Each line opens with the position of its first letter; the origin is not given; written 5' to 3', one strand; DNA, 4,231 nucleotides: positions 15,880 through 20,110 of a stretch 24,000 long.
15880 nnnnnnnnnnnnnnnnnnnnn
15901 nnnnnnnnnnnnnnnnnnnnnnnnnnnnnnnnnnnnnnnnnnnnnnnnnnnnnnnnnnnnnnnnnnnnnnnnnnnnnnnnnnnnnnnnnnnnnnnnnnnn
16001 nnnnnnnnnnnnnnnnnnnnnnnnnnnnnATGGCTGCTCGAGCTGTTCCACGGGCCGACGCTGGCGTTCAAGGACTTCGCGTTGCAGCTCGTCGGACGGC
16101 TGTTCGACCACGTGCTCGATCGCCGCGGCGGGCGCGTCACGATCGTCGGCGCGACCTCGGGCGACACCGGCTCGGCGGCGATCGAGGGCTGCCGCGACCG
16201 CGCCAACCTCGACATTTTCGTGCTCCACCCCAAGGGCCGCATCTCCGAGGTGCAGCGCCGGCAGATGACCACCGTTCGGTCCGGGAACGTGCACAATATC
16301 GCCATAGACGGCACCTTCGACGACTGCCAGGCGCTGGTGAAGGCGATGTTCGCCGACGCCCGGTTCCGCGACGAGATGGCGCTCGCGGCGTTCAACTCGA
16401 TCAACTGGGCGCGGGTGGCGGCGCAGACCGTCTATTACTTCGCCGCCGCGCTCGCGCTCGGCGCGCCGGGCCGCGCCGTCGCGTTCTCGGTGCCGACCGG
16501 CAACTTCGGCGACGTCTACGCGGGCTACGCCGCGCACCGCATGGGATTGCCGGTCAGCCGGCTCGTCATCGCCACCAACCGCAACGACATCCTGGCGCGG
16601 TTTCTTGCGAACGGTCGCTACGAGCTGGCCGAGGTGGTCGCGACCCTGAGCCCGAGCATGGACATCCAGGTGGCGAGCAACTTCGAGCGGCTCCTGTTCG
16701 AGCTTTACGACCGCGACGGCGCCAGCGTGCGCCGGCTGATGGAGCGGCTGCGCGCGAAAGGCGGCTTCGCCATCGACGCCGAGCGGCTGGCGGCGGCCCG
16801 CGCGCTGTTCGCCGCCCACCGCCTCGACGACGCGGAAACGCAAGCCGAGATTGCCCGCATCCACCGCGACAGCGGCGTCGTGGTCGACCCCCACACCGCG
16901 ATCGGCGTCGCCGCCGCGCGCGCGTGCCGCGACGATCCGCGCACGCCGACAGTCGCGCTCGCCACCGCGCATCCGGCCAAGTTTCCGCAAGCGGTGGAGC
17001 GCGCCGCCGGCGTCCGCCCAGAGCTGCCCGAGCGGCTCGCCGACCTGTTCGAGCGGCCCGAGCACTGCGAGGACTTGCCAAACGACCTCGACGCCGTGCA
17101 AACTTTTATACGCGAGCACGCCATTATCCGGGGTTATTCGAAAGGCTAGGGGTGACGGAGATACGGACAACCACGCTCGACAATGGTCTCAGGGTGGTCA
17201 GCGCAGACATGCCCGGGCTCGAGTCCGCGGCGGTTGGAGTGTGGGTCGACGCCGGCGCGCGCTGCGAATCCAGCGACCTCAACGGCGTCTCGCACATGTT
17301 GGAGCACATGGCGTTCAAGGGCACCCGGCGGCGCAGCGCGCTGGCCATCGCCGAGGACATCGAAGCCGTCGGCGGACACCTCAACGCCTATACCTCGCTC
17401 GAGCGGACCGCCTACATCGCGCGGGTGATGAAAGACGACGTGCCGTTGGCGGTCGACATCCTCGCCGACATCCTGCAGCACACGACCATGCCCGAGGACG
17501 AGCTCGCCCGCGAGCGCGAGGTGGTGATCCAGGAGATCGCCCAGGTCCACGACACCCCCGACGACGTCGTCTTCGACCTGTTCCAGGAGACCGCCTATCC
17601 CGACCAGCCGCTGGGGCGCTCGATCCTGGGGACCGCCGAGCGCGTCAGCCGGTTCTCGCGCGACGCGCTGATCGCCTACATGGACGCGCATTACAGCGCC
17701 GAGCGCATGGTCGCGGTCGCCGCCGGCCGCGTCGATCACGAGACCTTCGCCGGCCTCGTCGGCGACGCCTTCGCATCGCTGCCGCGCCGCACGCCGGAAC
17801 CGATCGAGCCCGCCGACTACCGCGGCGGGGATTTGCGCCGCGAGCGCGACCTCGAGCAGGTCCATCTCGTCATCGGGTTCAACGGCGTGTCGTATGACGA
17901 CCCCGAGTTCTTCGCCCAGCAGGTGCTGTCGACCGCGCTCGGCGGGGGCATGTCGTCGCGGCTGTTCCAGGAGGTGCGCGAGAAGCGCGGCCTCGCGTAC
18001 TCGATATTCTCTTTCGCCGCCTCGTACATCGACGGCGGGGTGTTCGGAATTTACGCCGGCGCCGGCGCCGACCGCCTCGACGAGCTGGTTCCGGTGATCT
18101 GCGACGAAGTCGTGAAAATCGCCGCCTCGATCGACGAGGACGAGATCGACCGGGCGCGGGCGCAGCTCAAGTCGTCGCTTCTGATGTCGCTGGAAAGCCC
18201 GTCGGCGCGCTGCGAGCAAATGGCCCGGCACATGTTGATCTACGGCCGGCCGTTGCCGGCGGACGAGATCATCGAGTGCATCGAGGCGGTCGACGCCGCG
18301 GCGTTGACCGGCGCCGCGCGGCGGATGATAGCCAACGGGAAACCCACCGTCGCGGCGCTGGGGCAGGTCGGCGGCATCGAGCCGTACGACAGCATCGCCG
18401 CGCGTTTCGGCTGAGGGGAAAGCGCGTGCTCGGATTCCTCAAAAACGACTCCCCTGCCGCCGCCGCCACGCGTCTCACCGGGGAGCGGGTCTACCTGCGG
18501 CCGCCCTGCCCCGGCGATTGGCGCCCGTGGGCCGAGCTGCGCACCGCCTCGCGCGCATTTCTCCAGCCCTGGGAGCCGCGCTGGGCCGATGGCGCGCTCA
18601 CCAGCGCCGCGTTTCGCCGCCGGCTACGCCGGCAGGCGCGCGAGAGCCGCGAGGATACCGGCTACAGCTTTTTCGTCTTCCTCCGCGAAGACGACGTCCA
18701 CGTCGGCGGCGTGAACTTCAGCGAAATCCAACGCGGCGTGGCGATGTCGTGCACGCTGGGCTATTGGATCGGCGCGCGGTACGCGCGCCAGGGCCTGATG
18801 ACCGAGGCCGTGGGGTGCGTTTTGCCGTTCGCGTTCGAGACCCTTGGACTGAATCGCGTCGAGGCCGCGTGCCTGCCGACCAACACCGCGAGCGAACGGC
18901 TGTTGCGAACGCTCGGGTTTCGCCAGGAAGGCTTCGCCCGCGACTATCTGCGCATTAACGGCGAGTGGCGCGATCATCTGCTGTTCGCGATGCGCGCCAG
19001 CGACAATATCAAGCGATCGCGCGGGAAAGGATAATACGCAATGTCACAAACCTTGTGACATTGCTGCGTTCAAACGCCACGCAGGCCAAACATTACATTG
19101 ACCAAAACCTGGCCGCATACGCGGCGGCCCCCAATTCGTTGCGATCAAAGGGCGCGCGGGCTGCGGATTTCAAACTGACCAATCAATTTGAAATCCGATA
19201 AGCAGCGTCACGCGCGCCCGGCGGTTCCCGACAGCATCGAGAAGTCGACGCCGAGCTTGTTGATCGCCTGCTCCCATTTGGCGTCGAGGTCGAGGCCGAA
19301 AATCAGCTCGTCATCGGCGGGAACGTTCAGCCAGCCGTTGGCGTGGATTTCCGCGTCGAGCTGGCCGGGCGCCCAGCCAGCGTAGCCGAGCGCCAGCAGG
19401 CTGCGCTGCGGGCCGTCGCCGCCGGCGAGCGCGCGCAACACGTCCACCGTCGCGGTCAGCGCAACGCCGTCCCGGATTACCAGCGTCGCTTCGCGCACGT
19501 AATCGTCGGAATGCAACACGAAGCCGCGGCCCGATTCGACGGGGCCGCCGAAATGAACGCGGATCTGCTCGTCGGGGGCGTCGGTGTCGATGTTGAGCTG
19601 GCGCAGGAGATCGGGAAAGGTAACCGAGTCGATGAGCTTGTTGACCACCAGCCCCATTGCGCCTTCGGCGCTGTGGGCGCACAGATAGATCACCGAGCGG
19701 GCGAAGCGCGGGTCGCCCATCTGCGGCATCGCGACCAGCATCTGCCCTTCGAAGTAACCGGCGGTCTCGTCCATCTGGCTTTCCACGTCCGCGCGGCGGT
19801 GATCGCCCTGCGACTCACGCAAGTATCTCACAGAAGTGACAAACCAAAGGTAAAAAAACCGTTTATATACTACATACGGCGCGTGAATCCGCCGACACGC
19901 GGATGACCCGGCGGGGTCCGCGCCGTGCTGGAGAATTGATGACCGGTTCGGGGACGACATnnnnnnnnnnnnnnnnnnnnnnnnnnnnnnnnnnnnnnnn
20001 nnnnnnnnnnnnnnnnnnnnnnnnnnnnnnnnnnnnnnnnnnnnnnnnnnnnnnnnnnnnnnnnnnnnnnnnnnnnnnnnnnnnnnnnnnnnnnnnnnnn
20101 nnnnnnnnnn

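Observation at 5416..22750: An unclassified mosaic intergenic element occurs in 4 copies in 24 kb: conserved core modules flanked by perfect hairpins whose sequence varies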

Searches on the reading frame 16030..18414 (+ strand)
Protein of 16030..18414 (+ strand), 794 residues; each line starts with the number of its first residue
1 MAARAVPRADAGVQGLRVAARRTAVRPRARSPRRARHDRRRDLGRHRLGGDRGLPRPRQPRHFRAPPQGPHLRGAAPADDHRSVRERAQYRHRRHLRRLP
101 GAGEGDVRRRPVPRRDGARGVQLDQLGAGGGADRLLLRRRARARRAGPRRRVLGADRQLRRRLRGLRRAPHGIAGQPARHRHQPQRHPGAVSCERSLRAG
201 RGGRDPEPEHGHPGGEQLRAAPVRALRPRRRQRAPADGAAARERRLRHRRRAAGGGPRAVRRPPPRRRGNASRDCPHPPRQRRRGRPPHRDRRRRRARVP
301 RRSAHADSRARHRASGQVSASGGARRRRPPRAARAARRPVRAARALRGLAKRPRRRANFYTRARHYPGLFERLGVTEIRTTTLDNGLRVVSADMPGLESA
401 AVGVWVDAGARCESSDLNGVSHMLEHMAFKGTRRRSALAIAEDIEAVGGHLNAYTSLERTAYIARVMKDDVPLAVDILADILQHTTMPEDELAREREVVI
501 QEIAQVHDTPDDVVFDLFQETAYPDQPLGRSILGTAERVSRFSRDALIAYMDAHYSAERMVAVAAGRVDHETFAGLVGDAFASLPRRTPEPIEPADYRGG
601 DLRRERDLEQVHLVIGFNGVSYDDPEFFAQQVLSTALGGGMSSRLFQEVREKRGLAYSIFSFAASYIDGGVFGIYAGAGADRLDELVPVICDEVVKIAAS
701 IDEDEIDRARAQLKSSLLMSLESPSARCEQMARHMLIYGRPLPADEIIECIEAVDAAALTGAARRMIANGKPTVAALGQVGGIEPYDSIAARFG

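Call 22: search_protein_families(library=pfam, proteins=[window:16030-18414:+])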
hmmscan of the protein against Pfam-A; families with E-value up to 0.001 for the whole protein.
window:16030-18414:+ (794 aa): 2 families
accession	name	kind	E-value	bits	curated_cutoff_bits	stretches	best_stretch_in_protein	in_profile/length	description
PF00675.25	Peptidase_M16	-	3.3e-45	154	22.3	1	388-535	1-148/149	Insulinase (Peptidase family M16)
PF05193.26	Peptidase_M16_C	-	5.8e-44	150.6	23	1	542-713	2-181/181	Peptidase M16 inactive domain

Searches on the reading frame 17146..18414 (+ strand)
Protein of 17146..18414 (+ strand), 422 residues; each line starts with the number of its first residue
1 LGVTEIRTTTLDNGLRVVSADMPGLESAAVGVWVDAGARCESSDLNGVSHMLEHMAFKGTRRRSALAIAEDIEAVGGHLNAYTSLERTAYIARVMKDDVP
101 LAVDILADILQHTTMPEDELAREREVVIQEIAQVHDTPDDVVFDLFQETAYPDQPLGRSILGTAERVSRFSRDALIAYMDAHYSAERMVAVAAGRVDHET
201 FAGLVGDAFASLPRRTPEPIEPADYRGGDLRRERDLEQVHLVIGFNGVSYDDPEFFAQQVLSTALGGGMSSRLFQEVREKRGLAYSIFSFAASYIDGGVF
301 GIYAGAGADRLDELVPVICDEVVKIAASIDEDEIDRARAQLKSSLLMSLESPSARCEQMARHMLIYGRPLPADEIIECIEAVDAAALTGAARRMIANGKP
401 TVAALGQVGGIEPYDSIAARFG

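Call 68: search_protein_families(library=pfam, proteins=[window:17146-18414:+], max_evalue=0.01)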
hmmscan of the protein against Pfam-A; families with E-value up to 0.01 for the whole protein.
window:17146-18414:+ (422 aa): 2 families
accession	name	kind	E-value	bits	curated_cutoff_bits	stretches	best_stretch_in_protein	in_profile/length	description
PF00675.25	Peptidase_M16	-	6.7e-46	156.3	22.3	1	16-163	1-148/149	Insulinase (Peptidase family M16)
PF05193.26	Peptidase_M16_C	-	1.5e-44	152.5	23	1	170-341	2-181/181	Peptidase M16 inactive domain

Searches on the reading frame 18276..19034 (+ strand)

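Call 21: search_protein_families(library=pfam, proteins=[window:18276-19034:+])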
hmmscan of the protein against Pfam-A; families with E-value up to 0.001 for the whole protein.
window:18276-19034:+ (252 aa): 3 families
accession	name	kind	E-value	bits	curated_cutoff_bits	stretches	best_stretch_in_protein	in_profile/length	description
PF13302.13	Acetyltransf_3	-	2.4e-27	96.8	25.4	1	71-216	1-138/138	Acetyltransferase (GNAT) domain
PF00583.31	Acetyltransf_1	-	4.1e-10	40.4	20.7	1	121-215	24-116/116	Acetyltransferase (GNAT) family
PF13420.13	Acetyltransf_4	-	8.7e-06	26.3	24.3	1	127-235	45-154/155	Acetyltransferase (GNAT) domain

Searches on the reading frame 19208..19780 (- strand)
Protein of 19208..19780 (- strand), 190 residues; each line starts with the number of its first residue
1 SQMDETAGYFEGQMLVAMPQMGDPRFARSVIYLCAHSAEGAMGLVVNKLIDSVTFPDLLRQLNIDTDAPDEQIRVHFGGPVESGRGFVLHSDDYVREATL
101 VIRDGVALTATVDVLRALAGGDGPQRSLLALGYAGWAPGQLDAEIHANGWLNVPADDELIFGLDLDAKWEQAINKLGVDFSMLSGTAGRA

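Call 87: find_homologous_proteins(query=window:19208-19780:-, max_evalue=1e-40)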
Query window:19208-19780:- (190 aa): 7944 proteins with E <= 1e-40 among 8000 candidates; the best 120 are listed.
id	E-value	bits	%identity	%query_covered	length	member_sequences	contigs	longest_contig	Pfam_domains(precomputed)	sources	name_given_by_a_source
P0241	1.3e-121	421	100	100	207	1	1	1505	PF02622.22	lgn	-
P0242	6.8e-115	399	96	99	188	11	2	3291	PF02622.22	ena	-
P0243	8.7e-114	396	94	99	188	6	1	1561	PF02622.22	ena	-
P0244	7.4e-112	390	93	99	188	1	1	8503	PF02622.22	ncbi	-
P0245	8.9e-98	344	79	99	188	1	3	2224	PF02622.22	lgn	-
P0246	1.3e-97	343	79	99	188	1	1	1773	PF02622.22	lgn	-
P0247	4.7e-97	341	81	99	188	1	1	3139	PF02622.22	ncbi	-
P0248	8.3e-96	337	80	99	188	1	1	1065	PF02622.22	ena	-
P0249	1.2e-95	337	77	99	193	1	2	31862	PF02622.22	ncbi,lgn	ncbi:MAG: YqgE/AlgH family protein [Alphaproteobacteria bacterium]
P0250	2.1e-95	336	80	97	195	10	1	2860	PF02622.22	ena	-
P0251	3.2e-95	335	78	99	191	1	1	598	PF02622.22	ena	-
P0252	3.6e-95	335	80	99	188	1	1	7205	PF02622.22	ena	-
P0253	6.9e-95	334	78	99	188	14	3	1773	PF02622.22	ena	-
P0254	8.6e-95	334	80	99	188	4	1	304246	PF02622.22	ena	-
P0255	1.1e-94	334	77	99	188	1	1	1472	PF02622.22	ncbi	-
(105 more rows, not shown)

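Call 88: find_encoding_contigs(protein=P0244, flank=3000, max_places=2)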
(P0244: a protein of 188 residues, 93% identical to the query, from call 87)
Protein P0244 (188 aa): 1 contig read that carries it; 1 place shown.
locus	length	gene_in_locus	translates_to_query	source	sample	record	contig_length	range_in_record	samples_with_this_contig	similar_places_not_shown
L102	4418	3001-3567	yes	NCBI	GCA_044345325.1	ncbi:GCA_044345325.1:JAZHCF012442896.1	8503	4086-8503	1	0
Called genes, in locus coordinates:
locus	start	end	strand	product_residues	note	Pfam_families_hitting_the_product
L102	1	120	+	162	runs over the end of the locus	PF00075:RNase_H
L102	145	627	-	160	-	PF00578:AhpC-TSA, PF08534:Redoxin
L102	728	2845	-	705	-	PF11412:DsbD_N, PF28432:DUF8393, PF02683:DsbD_TM, PF13899:Thioredoxin_7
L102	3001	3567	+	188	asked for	PF02622:DUF179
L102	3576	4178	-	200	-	PF13302:Acetyltransf_3, PF13420:Acetyltransf_4 (weak), PF00583:Acetyltransf_1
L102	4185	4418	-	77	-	?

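Call 89: find_encoding_contigs(protein=P0242, flank=3000, max_places=2)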
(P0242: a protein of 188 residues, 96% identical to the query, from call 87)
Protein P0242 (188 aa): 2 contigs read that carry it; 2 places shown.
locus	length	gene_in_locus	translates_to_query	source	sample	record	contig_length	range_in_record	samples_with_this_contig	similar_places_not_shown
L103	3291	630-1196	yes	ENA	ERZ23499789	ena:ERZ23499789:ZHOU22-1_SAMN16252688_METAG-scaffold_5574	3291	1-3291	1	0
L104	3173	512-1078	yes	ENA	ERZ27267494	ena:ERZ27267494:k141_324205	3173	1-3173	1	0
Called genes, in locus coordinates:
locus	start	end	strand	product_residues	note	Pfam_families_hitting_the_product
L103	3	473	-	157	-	?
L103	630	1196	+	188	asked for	PF02622:DUF179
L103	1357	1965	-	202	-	PF13302:Acetyltransf_3, PF00583:Acetyltransf_1, PF13420:Acetyltransf_4 (weak)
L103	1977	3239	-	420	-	PF00675:Peptidase_M16, PF05193:Peptidase_M16_C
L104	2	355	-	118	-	?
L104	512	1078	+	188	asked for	PF02622:DUF179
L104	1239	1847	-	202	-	PF13302:Acetyltransf_3, PF00583:Acetyltransf_1, PF13420:Acetyltransf_4 (weak)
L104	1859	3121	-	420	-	PF00675:Peptidase_M16, PF05193:Peptidase_M16_C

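Call 90: find_encoding_contigs(protein=P0252, flank=3000, max_places=2)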
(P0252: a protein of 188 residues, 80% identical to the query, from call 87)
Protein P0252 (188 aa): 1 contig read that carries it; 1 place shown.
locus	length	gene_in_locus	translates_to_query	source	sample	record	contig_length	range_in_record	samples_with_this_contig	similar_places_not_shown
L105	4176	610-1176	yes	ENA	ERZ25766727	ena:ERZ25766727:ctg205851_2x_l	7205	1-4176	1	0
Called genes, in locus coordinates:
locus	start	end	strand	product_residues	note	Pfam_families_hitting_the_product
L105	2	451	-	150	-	?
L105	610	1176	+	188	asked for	PF02622:DUF179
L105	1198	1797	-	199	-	PF13302:Acetyltransf_3, PF13420:Acetyltransf_4 (weak), PF00583:Acetyltransf_1 (weak)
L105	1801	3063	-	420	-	PF00675:Peptidase_M16, PF05193:Peptidase_M16_C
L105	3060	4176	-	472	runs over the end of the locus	PF14821:Thr_synth_N, PF00291:PALP, PF24857:THR4_C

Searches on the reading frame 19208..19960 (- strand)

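Call 21: search_protein_families(library=pfam, proteins=[window:19208-19960:-])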
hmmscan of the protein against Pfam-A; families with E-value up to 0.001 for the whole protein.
window:19208-19960:- (250 aa): 1 family
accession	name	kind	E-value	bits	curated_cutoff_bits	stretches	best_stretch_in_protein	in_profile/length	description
PF02622.21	DUF179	-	4.9e-50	170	27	1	79-237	1-157/157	AlgH-like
